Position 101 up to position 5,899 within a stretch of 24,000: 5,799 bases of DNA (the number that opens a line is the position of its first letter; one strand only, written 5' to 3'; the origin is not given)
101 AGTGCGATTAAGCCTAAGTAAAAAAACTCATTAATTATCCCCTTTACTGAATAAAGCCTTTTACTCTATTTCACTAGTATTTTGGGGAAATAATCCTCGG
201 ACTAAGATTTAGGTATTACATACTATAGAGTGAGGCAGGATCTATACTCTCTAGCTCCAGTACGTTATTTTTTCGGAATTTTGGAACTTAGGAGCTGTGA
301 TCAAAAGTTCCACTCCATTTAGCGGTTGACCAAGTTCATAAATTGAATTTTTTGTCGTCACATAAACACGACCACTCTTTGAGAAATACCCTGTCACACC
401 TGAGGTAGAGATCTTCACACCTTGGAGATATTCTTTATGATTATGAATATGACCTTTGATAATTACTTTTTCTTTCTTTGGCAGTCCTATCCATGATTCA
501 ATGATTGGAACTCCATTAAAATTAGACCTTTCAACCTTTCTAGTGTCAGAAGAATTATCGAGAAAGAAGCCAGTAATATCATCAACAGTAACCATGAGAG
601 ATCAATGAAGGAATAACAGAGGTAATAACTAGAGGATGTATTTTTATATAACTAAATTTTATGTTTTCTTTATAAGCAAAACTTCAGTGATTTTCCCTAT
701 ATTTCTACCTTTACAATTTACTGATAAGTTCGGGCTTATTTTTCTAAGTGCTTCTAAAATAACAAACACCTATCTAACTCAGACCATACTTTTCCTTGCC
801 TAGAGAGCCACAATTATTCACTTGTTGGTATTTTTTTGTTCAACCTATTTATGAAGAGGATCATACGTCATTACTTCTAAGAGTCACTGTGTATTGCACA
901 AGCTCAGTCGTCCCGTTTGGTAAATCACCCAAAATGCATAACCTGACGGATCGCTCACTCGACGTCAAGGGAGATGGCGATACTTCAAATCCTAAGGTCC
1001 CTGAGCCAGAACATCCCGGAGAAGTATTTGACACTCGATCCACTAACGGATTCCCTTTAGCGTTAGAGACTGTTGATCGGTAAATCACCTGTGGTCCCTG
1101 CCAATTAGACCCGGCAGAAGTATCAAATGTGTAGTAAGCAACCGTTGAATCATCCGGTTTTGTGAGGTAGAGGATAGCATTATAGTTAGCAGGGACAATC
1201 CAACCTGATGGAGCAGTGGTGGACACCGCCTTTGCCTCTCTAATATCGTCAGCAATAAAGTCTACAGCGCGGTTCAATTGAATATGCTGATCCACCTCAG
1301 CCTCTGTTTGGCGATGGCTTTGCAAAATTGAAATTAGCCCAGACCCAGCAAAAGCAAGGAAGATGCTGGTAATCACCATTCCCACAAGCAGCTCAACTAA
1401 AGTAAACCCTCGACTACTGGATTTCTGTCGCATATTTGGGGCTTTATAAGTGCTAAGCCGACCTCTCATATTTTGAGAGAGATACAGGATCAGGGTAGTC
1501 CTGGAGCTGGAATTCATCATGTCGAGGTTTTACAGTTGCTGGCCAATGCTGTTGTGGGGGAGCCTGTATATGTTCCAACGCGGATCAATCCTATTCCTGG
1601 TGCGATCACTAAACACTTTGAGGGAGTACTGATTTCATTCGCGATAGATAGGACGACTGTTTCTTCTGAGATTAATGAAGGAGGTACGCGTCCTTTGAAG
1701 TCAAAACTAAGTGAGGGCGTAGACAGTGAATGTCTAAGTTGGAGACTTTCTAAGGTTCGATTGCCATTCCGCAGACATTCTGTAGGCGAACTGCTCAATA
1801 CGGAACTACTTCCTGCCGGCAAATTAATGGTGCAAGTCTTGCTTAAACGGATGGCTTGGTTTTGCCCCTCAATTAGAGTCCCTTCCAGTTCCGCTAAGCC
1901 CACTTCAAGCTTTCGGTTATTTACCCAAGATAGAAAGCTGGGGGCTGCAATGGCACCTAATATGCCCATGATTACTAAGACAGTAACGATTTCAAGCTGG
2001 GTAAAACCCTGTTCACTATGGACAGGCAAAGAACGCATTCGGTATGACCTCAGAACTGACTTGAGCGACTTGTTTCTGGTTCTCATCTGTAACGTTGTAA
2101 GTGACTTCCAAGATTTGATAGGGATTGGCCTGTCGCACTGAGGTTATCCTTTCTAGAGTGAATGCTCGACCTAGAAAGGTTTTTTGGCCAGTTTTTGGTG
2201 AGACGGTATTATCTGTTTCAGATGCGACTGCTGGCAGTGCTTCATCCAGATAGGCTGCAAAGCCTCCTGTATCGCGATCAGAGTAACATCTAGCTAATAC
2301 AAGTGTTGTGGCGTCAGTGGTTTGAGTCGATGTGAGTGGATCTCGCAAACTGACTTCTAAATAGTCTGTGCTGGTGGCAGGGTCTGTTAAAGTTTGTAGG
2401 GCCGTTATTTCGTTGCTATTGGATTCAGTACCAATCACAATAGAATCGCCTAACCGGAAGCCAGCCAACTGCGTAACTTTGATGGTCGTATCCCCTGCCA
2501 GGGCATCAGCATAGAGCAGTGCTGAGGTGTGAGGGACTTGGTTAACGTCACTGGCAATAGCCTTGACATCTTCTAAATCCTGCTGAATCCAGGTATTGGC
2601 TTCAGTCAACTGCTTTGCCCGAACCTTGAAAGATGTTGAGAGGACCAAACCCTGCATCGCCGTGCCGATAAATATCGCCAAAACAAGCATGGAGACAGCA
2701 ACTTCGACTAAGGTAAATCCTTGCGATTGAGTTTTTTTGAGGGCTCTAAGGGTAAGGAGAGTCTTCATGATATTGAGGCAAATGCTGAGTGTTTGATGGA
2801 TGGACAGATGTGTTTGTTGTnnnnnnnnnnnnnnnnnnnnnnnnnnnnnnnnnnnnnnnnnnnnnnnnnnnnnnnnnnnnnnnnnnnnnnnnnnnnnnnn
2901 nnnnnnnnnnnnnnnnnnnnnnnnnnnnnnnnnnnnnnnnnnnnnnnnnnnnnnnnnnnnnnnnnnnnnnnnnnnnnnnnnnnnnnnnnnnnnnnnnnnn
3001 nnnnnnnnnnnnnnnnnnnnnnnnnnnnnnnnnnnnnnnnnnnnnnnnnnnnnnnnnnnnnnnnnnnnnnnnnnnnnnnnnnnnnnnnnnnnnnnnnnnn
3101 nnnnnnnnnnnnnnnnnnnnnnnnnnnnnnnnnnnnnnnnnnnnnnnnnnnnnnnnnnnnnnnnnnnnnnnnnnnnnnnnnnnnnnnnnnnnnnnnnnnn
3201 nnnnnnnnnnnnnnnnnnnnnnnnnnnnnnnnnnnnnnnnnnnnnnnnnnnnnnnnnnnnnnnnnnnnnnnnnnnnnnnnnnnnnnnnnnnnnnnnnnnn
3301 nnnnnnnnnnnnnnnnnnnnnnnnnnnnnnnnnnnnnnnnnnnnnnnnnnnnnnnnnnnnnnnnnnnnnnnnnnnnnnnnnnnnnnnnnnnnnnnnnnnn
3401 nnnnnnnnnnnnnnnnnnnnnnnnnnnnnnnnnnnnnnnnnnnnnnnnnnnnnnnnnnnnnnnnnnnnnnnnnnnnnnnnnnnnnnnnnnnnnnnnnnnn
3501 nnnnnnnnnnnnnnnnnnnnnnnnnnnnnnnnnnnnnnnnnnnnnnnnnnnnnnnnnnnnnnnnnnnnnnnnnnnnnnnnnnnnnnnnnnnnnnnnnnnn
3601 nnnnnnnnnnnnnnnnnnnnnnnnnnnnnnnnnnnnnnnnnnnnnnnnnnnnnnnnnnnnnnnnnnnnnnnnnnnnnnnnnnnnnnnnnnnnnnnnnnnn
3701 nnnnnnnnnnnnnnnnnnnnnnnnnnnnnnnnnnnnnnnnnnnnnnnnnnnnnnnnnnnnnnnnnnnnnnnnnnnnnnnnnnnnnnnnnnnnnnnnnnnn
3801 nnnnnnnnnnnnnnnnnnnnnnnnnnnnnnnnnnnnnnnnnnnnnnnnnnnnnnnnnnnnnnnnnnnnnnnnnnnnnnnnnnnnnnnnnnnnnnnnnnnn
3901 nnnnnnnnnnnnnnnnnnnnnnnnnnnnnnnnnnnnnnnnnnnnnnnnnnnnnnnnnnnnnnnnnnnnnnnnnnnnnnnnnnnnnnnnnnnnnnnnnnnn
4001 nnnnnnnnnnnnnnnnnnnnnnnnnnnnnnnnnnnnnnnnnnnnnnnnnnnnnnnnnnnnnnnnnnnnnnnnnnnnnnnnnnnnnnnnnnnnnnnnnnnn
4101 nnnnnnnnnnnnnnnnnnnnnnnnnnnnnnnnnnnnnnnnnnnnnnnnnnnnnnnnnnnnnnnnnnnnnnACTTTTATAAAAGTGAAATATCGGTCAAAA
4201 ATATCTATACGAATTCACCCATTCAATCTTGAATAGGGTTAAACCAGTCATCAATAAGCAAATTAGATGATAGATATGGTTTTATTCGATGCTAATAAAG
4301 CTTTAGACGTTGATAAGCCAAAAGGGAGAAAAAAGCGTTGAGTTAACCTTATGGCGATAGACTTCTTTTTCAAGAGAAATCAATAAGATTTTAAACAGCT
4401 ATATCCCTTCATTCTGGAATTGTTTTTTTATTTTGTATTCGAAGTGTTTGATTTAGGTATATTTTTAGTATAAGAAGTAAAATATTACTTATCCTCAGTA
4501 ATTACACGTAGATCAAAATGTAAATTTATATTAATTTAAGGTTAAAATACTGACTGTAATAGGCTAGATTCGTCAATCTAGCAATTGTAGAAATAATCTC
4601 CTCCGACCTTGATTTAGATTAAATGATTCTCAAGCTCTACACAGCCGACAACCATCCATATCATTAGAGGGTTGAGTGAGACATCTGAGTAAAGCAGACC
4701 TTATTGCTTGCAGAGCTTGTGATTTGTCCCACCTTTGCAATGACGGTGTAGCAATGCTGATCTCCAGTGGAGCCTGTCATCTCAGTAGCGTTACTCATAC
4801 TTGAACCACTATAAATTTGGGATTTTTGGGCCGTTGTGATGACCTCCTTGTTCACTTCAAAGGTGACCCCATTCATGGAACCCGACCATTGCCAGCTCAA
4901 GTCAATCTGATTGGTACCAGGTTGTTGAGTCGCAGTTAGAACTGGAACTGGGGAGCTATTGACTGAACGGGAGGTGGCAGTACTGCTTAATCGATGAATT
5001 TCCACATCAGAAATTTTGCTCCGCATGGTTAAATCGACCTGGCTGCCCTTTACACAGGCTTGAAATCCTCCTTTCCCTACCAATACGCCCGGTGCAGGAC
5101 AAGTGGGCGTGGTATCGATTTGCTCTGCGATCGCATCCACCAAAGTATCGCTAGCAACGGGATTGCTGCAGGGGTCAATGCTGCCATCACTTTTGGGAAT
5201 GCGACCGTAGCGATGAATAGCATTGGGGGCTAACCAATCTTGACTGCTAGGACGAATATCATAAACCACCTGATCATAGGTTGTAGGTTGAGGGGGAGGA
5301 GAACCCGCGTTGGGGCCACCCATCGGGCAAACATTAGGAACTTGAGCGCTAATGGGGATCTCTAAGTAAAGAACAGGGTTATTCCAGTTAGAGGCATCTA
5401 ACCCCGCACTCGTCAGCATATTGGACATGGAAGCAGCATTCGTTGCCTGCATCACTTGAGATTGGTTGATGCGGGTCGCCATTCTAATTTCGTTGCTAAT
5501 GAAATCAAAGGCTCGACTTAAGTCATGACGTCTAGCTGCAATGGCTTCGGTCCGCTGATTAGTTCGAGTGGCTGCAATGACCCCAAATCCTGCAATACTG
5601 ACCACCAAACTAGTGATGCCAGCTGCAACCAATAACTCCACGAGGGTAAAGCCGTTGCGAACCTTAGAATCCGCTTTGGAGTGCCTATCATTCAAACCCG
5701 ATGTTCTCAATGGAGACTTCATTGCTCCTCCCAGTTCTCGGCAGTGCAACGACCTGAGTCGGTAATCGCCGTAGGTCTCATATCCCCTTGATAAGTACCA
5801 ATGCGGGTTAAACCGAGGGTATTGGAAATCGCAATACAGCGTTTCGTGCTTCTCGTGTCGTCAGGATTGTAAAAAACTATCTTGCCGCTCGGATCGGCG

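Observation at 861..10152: Two tandem paralogous minor-pilin (tip-complex) modules built around giant Glu5-less cap proteins, with no filament or motor genes nearby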

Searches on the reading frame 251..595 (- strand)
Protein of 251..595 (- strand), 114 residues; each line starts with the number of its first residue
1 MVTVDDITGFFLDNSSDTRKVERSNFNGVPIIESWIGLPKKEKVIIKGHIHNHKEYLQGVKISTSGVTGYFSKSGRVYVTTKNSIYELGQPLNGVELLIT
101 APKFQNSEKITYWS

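Call 8: search_protein_families(library=pfam, proteins=[window:251-595:-], max_evalue=0.001)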
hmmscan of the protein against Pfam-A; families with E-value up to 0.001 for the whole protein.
window:251-595:- (114 aa): 0 families

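Call 60: search_protein_families(library=pfam, proteins=[window:251-595:-], max_evalue=10)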
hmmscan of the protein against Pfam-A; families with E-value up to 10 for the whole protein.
window:251-595:- (114 aa): 0 families

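Call 77: search_solved_structures(query=window:251-595:-, max_evalue=1)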
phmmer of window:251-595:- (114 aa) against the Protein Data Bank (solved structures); distinct sequences matched with E-value up to 1: 1.
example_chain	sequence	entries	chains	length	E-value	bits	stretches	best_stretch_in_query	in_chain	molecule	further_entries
6u6r_A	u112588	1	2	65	0.79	13.2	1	9-53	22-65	Cell division topological specificity factor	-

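Call 78: search_protein_families(library=ncbifam, proteins=[window:251-595:-], max_evalue=0.01)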
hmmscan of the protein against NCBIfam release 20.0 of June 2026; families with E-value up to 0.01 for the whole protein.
window:251-595:- (114 aa): 0 families

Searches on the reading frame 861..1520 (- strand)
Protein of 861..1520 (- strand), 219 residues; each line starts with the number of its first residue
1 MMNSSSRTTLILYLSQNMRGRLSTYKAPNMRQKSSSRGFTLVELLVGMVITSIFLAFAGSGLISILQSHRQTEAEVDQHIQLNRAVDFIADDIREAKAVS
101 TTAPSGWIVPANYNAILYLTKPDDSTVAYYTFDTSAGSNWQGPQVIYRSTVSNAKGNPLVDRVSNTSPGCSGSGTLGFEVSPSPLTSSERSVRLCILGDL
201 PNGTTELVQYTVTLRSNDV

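Call 4: search_protein_families(library=pfam, proteins=[window:861-1520:-], max_evalue=1)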
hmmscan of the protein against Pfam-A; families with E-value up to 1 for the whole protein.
window:861-1520:- (219 aa): 4 families
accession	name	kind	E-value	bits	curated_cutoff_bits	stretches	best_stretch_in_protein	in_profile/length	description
PF07963.17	N_methyl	-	2.4e-08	33.6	21.2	1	34-58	2-26/27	Prokaryotic N-terminal methylation motif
PF21111.3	CDI_toxin_EC869_like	-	0.052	14.2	27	1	99-149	9-59/123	CDI toxin restriction endonuclease-like domain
PF10081.15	Abhydrolase_9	-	0.11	12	26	1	94-135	32-74/288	Alpha/beta-hydrolase family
PF07379.16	DUF1494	-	0.12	12.7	24.3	1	37-95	3-61/179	Protein of unknown function (DUF1494)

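Call 5: search_protein_families(library=ncbifam, proteins=[window:861-1520:-], max_evalue=1)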
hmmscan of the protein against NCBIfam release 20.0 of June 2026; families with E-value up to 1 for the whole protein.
window:861-1520:- (219 aa): 17 families
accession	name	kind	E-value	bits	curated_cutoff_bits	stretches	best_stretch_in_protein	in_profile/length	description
NF038304.1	EPS_HpsC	equivalog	7.8e-11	42.1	200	1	29-96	13-80/318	hormogonium polysaccharide secretion pseudopilin HpsC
TIGR02532.1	IV_pilin_GFxxxE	domain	3.5e-06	26.6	16.3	1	37-58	2-23/24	prepilin-type N-terminal cleavage/methylation domain-containing protein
TIGR02599.1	TIGR02599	subfamily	5.8e-06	25.8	256.5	1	38-96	1-59/361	Verru_Chthon cassette protein C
NF007848.0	PRK10557.1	equivalog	7.6e-05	22.1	120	1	29-96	3-70/192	prepilin peptidase-dependent protein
NF041002.1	pilin_ComGF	equivalog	0.00025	21.3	80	1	37-98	2-61/139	competence type IV pilus minor pilin ComGF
TIGR02596.1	TIGR02596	subfamily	0.00057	20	70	1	39-74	1-36/196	Verru_Chthon cassette protein D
TIGR01708.2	typeII_sec_gspH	equivalog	0.0024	17.9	80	1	36-75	1-37/169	type II secretion system minor pseudopilin GspH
NF007800.0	PRK10506.1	equivalog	0.003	17.4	158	1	33-78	5-45/163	prepilin peptidase-dependent protein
TIGR01710.1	typeII_sec_gspG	equivalog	0.0034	17.4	88.85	1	37-94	1-57/134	type II secretion system major pseudopilin GspG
NF040982.1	ComGD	equivalog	0.012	16.1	70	1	37-75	2-39/139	competence type IV pilus minor pilin ComGD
TIGR01711.1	gspJ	equivalog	0.016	15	64.85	1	37-98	1-62/192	type II secretion system minor pseudopilin GspJ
NF041775.1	typeIV_PilA_Myxo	equivalog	0.023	14.7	400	1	33-77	7-51/214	type IV pilin protein PilA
NF040999.1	pilin_ComGC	equivalog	0.028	14.6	75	1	37-55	2-20/84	competence type IV pilus major pilin ComGC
NF041013.1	T4P_ComGE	equivalog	0.046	13.8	49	1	36-85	3-48/83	competence type IV pilus minor pilin ComGE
TIGR01707.1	gspI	equivalog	0.089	13.3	44.35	1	38-75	1-34/101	type II secretion system minor pseudopilin GspI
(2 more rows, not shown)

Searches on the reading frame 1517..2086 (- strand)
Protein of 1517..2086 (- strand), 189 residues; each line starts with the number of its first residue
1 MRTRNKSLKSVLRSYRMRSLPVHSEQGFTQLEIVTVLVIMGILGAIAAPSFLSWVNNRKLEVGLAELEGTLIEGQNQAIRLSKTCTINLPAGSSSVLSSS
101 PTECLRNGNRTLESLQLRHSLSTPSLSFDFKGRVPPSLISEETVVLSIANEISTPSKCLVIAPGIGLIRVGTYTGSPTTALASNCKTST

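Call 4: search_protein_families(library=pfam, proteins=[window:1517-2086:-], max_evalue=1)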
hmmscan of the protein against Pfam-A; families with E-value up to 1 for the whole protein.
window:1517-2086:- (189 aa): 2 families
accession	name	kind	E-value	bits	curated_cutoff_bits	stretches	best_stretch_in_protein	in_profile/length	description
PF07963.17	N_methyl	-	0.026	14.6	21.2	1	24-47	3-26/27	Prokaryotic N-terminal methylation motif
PF02060.20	ISK_Channel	-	0.24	11.6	22.1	1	16-61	26-72/126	Slow voltage-gated potassium channel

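Call 5: search_protein_families(library=ncbifam, proteins=[window:1517-2086:-], max_evalue=1)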
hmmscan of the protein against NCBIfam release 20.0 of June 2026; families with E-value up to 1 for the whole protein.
window:1517-2086:- (189 aa): 7 families
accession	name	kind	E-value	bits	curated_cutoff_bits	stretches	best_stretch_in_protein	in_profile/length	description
TIGR01710.1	typeII_sec_gspG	equivalog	1.9e-06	28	88.85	1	26-69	1-44/134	type II secretion system major pseudopilin GspG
NF040982.1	ComGD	equivalog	2.2e-05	24.9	70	1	25-134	1-109/139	competence type IV pilus minor pilin ComGD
TIGR01708.2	typeII_sec_gspH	equivalog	4.2e-05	23.6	80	1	25-88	1-64/169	type II secretion system minor pseudopilin GspH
NF007800.0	PRK10506.1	equivalog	0.00023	21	158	1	23-110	6-97/163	prepilin peptidase-dependent protein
NF007862.0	PRK10574.1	equivalog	0.00031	20.9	138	1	24-57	3-36/145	prepilin peptidase-dependent pilin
NF041775.1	typeIV_PilA_Myxo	equivalog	0.00035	20.6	400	1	25-56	10-41/214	type IV pilin protein PilA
TIGR02532.1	IV_pilin_GFxxxE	domain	0.0038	17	16.3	1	26-48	2-24/24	prepilin-type N-terminal cleavage/methylation domain-containing protein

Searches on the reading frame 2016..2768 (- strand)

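Call 4: search_protein_families(library=pfam, proteins=[window:2016-2768:-], max_evalue=1)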
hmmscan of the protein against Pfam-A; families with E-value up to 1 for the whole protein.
window:2016-2768:- (250 aa): 3 families
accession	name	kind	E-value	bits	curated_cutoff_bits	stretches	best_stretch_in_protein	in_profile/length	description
PF07963.17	N_methyl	-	2.9e-06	27.1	21.2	1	14-37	3-26/27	Prokaryotic N-terminal methylation motif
PF17161.10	DUF5123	-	0.00087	20.8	35.1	1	53-109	55-111/113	Domain of unknown function (DUF5123)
PF06103.16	DUF948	-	0.84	10.3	37.2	1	23-88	6-62/89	Bacterial protein of unknown function (DUF948)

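Call 5: search_protein_families(library=ncbifam, proteins=[window:2016-2768:-], max_evalue=1)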
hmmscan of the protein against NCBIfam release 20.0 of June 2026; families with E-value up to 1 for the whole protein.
window:2016-2768:- (250 aa): 12 families
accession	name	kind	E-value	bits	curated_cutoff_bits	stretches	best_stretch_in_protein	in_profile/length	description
TIGR02532.1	IV_pilin_GFxxxE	domain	0.0003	20.5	16.3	1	16-37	2-23/24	prepilin-type N-terminal cleavage/methylation domain-containing protein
NF038303.1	EPS_HpsB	equivalog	0.003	17.6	150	1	15-60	2-47/211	hormogonium polysaccharide secretion pseudopilin HpsB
NF007660.0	PRK10332.1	equivalog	0.006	17.1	86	1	14-68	7-63/107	prepilin-type N-terminal cleavage/methylation domain-containing protein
NF038304.1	EPS_HpsC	equivalog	0.0078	15.8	200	1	11-65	16-77/318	hormogonium polysaccharide secretion pseudopilin HpsC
TIGR02599.1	TIGR02599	subfamily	0.025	13.8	256.5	1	17-46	1-30/361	Verru_Chthon cassette protein C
TIGR02596.1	TIGR02596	subfamily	0.027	14.5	70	1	18-147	1-125/196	Verru_Chthon cassette protein D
NF041013.1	T4P_ComGE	equivalog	0.032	14.3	49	1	15-66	3-54/83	competence type IV pilus minor pilin ComGE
NF007800.0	PRK10506.1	equivalog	0.041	13.7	158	1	13-76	6-65/163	prepilin peptidase-dependent protein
TIGR01708.2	typeII_sec_gspH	equivalog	0.043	13.8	80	1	15-70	1-52/169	type II secretion system minor pseudopilin GspH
NF041002.1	pilin_ComGF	equivalog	0.044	14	80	1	16-60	2-45/139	competence type IV pilus minor pilin ComGF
TIGR02523.1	type_IV_pilV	equivalog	0.15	12.6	52.2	1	16-67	2-52/139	type IV pilus modification protein PilV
NF007848.0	PRK10557.1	equivalog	0.16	11.2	120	1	11-54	6-50/192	prepilin peptidase-dependent protein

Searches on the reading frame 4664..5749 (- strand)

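Call 4: search_protein_families(library=pfam, proteins=[window:4664-5749:-], max_evalue=1)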
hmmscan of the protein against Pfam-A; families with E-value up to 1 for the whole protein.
window:4664-5749:- (361 aa): 1 family
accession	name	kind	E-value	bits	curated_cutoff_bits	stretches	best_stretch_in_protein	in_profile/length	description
PF07963.17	N_methyl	-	7.5e-06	25.8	21.2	1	29-53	2-26/27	Prokaryotic N-terminal methylation motif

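Call 5: search_protein_families(library=ncbifam, proteins=[window:4664-5749:-], max_evalue=1)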
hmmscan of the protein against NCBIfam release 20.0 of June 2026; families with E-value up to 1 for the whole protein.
window:4664-5749:- (361 aa): 11 families
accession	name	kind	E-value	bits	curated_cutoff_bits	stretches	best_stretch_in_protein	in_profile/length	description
NF038304.1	EPS_HpsC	equivalog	1.5e-07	31.3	200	1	25-112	14-96/318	hormogonium polysaccharide secretion pseudopilin HpsC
TIGR01711.1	gspJ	equivalog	0.00016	21.5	64.85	1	33-97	2-67/192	type II secretion system minor pseudopilin GspJ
TIGR02532.1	IV_pilin_GFxxxE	domain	0.00042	20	16.3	1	31-53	1-23/24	prepilin-type N-terminal cleavage/methylation domain-containing protein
TIGR02599.1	TIGR02599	subfamily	0.00087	18.6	256.5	1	33-96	1-63/361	Verru_Chthon cassette protein C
NF006453.0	PRK08808.1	equivalog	0.0046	16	295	1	31-95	6-70/211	type II secretion system protein J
NF007800.0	PRK10506.1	equivalog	0.0062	16.4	158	1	28-106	5-76/163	prepilin peptidase-dependent protein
TIGR01708.2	typeII_sec_gspH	equivalog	0.036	14.1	80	1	32-88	2-54/169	type II secretion system minor pseudopilin GspH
TIGR02596.1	TIGR02596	subfamily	0.038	14.1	70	1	34-80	1-47/196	Verru_Chthon cassette protein D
NF041002.1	pilin_ComGF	equivalog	0.043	14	80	1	32-99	2-68/139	competence type IV pilus minor pilin ComGF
NF041013.1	T4P_ComGE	equivalog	0.094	12.8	49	1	32-52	4-24/83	competence type IV pilus minor pilin ComGE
TIGR01707.1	gspI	equivalog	0.99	9.9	44.35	0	33-51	1-19/101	type II secretion system minor pseudopilin GspI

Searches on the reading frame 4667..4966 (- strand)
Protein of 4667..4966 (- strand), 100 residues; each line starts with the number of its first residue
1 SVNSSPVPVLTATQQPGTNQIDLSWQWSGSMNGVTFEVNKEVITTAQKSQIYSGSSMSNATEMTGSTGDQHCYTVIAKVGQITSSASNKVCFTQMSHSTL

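Call 46: search_protein_families(library=pfam, proteins=[window:4667-4966:-], max_evalue=10)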
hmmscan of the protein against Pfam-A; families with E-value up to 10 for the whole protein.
seq(100 aa): 0 families

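Call 63: search_solved_structures(query=A5, max_evalue=10)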
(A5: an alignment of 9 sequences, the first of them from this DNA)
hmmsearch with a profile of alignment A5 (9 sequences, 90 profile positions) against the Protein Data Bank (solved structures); distinct sequences matched with E-value up to 10: 2.
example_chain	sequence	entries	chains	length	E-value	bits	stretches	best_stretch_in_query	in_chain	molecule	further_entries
3m62_B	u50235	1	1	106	0.001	22.6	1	10-79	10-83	UV excision repair protein RAD23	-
2nbu_A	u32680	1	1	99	0.0037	20.8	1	10-80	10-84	UV excision repair protein RAD23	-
